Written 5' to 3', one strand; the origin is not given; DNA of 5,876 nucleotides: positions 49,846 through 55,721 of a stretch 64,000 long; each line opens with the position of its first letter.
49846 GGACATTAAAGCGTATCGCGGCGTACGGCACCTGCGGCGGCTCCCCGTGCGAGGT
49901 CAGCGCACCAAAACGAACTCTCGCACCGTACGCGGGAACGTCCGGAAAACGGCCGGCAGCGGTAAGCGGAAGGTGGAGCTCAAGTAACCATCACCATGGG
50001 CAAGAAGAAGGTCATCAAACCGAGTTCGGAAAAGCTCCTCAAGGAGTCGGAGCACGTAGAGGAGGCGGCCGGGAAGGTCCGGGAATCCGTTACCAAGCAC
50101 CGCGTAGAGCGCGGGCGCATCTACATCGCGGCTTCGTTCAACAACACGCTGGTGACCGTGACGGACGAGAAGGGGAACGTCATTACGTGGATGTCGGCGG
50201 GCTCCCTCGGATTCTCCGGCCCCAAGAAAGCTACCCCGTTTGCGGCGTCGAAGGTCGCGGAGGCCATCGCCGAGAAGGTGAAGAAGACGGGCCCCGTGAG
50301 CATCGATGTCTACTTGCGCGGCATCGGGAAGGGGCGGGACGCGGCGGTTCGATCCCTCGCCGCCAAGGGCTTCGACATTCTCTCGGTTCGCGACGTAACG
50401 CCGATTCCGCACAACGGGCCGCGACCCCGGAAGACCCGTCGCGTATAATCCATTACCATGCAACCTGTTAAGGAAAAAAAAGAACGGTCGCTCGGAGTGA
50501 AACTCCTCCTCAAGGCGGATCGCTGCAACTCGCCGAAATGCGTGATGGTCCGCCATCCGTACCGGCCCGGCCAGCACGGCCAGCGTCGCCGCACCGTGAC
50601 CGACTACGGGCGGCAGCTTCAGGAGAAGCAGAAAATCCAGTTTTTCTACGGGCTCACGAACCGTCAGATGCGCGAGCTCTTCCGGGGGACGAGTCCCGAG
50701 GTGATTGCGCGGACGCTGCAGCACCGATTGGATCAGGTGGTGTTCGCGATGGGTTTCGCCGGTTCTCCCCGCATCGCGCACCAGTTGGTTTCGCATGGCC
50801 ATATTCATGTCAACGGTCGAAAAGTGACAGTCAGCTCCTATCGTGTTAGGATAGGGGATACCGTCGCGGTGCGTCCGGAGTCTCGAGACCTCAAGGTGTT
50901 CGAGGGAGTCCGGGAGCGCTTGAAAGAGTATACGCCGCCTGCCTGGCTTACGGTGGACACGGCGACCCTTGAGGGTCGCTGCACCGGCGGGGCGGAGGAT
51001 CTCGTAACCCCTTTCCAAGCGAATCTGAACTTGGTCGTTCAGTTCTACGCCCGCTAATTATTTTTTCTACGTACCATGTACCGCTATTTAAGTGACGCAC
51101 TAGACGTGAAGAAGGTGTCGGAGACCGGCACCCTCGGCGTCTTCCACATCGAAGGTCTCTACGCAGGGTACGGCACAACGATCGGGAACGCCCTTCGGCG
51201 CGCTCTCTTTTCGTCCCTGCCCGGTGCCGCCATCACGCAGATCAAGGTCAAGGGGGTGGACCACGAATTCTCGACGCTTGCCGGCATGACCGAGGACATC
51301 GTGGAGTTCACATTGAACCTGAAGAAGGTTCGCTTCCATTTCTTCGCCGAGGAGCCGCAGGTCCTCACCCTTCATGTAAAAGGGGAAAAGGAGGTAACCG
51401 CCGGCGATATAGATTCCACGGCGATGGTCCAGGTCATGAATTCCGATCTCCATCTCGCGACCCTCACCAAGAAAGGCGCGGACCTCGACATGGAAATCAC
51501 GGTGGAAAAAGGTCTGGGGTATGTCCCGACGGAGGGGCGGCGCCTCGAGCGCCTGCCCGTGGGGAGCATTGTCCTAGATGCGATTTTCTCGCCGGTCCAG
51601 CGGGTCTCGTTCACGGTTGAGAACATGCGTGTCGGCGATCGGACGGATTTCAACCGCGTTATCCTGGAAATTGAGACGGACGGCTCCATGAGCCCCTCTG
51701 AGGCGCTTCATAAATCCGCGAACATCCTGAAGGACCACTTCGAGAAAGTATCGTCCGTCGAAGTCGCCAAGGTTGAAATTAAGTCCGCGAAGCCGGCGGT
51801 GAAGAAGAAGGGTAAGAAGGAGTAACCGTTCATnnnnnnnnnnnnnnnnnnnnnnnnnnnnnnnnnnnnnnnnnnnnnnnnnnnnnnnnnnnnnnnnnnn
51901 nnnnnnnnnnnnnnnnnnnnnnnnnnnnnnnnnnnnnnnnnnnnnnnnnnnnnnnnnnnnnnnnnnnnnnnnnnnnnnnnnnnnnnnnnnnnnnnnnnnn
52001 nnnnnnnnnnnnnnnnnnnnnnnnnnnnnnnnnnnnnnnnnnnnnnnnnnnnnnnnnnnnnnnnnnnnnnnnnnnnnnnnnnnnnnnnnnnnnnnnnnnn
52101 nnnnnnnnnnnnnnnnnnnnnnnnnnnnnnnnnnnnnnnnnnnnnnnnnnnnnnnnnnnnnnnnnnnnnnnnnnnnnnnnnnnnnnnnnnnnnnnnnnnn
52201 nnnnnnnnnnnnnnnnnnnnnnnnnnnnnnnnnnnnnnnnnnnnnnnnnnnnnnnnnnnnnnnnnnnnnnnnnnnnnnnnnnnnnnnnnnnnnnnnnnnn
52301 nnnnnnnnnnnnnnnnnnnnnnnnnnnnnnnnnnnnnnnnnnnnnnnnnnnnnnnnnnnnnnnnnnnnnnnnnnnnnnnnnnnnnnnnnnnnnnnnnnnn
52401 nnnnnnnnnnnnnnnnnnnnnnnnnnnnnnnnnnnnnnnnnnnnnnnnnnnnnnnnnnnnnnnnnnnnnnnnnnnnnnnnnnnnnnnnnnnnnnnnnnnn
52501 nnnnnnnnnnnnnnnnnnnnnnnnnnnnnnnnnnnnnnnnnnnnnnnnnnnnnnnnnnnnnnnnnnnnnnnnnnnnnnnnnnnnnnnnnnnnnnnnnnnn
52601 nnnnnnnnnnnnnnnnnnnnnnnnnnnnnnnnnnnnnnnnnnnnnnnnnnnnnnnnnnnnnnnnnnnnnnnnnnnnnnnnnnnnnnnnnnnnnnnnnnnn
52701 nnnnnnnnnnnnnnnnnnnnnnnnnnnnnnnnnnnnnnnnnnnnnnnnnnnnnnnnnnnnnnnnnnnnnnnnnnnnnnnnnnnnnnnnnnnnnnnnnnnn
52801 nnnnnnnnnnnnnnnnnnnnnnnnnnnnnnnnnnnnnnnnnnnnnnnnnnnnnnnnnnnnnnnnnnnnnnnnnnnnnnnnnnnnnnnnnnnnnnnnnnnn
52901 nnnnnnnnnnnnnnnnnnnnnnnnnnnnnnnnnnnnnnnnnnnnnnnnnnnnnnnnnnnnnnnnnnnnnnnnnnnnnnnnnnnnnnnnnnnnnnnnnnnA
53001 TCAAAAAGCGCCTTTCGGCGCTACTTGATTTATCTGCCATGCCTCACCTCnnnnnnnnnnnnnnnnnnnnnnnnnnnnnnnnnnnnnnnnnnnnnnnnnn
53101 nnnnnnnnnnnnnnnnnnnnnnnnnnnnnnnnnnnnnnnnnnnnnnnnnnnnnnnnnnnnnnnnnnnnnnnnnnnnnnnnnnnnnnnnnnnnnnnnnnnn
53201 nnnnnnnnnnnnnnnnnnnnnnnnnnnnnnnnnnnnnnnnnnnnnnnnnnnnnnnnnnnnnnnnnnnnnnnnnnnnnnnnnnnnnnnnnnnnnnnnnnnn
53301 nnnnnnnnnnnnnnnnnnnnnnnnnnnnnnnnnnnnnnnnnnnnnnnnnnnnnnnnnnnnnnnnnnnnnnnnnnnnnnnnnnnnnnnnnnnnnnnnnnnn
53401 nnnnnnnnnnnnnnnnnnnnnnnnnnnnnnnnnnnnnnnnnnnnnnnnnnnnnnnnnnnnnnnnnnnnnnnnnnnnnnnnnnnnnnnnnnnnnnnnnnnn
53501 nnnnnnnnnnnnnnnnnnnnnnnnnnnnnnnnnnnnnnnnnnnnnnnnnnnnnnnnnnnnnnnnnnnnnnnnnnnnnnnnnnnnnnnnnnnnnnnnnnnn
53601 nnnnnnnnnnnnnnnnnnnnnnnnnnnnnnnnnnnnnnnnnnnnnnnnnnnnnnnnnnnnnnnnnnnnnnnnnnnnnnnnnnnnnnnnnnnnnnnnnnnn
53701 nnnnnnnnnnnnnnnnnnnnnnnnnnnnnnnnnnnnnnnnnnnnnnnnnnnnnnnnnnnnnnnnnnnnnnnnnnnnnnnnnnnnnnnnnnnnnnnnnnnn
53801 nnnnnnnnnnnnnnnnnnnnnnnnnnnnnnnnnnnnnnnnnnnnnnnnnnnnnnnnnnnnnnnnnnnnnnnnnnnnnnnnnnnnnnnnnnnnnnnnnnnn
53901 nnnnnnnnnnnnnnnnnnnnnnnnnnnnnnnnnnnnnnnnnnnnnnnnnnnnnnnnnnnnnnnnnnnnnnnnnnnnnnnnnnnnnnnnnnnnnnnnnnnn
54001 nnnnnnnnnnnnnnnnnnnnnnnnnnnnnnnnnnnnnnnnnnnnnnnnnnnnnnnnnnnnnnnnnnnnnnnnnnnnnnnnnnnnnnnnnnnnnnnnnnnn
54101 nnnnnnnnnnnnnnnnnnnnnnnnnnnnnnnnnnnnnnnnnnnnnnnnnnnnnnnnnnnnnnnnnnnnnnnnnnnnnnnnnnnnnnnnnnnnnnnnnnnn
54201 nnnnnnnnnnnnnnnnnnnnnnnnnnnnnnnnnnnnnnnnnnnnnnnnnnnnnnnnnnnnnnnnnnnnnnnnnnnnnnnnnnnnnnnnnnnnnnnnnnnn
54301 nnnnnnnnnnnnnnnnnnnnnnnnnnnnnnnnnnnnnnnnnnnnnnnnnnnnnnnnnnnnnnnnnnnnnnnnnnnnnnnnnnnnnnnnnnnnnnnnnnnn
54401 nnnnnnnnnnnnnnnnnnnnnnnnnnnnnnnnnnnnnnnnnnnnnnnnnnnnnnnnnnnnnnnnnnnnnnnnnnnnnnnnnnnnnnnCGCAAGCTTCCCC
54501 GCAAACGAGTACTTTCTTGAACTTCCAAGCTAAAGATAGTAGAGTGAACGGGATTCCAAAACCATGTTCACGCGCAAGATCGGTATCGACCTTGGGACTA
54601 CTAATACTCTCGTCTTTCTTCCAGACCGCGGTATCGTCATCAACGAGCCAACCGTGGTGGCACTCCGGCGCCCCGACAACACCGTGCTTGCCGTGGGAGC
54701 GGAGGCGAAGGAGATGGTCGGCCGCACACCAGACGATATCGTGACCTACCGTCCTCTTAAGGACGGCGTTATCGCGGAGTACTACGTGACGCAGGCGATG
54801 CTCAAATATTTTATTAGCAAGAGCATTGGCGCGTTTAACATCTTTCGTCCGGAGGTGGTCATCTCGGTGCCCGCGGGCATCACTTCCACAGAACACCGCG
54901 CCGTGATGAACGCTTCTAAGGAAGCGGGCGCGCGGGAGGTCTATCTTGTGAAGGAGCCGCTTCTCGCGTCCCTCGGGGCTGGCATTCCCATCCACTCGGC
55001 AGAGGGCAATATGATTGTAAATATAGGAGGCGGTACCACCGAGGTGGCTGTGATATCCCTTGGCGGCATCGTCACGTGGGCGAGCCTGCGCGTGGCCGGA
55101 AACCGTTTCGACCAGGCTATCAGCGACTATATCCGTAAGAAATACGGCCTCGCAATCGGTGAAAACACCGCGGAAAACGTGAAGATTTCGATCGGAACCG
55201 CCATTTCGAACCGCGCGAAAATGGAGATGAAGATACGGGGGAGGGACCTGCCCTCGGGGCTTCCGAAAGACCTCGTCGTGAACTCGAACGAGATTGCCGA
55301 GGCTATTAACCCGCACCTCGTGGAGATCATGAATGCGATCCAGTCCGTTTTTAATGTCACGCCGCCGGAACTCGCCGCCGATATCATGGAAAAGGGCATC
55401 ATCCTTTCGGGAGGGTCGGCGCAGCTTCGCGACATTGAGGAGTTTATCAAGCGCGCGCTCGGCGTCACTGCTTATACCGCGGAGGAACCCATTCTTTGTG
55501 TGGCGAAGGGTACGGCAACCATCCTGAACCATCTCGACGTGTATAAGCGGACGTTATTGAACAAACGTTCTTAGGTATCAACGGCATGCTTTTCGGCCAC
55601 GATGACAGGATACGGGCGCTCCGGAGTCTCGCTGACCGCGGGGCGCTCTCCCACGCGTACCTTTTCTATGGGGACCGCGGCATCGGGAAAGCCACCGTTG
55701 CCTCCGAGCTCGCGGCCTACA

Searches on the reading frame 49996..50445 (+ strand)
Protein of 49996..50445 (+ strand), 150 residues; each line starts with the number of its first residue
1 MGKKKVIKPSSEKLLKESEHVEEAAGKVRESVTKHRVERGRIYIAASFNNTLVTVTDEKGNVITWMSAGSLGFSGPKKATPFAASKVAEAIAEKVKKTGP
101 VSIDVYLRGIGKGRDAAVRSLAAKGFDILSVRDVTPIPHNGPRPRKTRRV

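Call 15: search_protein_families(library=pfam, proteins=[window:49996-50445:+], max_evalue=0.01)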
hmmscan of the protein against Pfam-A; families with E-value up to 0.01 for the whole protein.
window:49996-50445:+ (150 aa): 2 families
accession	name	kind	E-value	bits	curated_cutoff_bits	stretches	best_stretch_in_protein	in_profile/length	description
PF00411.24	Ribosomal_S11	-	1.1e-37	129.3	25.1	1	40-149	1-110/110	Ribosomal protein S11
PF00861.27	Ribosomal_L18p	-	0.0013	19.5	27.8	1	26-108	12-93/116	Ribosomal L18 of archaea, bacteria, mitoch. and chloroplast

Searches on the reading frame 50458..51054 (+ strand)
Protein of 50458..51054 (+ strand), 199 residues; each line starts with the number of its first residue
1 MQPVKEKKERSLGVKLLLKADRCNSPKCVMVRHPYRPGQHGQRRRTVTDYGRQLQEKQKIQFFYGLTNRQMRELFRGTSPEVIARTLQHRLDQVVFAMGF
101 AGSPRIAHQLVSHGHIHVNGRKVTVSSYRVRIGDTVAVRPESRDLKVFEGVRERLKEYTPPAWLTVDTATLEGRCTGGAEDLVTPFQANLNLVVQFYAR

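Call 15: search_protein_families(library=pfam, proteins=[window:50458-51054:+], max_evalue=0.01)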
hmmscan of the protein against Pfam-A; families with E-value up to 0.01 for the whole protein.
window:50458-51054:+ (199 aa): 4 families
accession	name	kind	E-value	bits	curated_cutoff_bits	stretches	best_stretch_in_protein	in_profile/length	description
PF00163.24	Ribosomal_S4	-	1.8e-17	64.2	23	1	5-76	6-77/95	Ribosomal protein S4/S9 N-terminal domain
PF01479.30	S4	-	1.3e-15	57.3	22.8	1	90-136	2-48/48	S4 domain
PF22421.1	SYY_C-terminal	-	0.0013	19.1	27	1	73-133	4-63/83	Tyrosine--tRNA ligase SYY-like C-terminal domain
PF14451.12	Ub-Mut7C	-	0.002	18.4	23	1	115-144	51-79/81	Mut7-C ubiquitin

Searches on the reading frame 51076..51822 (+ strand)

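Call 15: search_protein_families(library=pfam, proteins=[window:51076-51822:+], max_evalue=0.01)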
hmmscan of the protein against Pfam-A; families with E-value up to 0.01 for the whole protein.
window:51076-51822:+ (249 aa): 3 families
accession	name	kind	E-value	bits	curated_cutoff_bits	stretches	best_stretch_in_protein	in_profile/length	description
PF01000.31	RNA_pol_A_bac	-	1.9e-29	102.8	33.9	1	56-172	1-119/119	RNA polymerase Rpb3/RpoA insert domain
PF01193.29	RNA_pol_L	-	6e-23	80.8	24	1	30-222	5-74/74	RNA polymerase Rpb3/Rpb11 dimerisation domain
PF13656.11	RNA_pol_L_2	-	0.0018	18.4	27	0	193-226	40-73/75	RNA polymerase Rpb3/Rpb11 dimerisation domain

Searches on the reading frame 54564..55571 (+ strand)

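Call 94: search_protein_families(library=pfam, proteins=[window:54564-55571:+], max_evalue=0.001)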
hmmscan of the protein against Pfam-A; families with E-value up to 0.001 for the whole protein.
window:54564-55571:+ (336 aa): 4 families
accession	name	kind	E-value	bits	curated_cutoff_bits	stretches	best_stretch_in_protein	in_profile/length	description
PF06723.19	MreB_Mbl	-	3.2e-129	430.9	27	1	4-327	2-325/327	MreB/Mbl protein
PF00012.26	HSP70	-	2.2e-13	49.8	20.6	1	97-320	135-371/599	Hsp70 protein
PF14450.12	FtsA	-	6e-12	46.5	31.8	1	151-308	2-112/127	Cell division protein FtsA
PF00022.25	Actin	-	1.6e-05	24.1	27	1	29-193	31-190/410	Actin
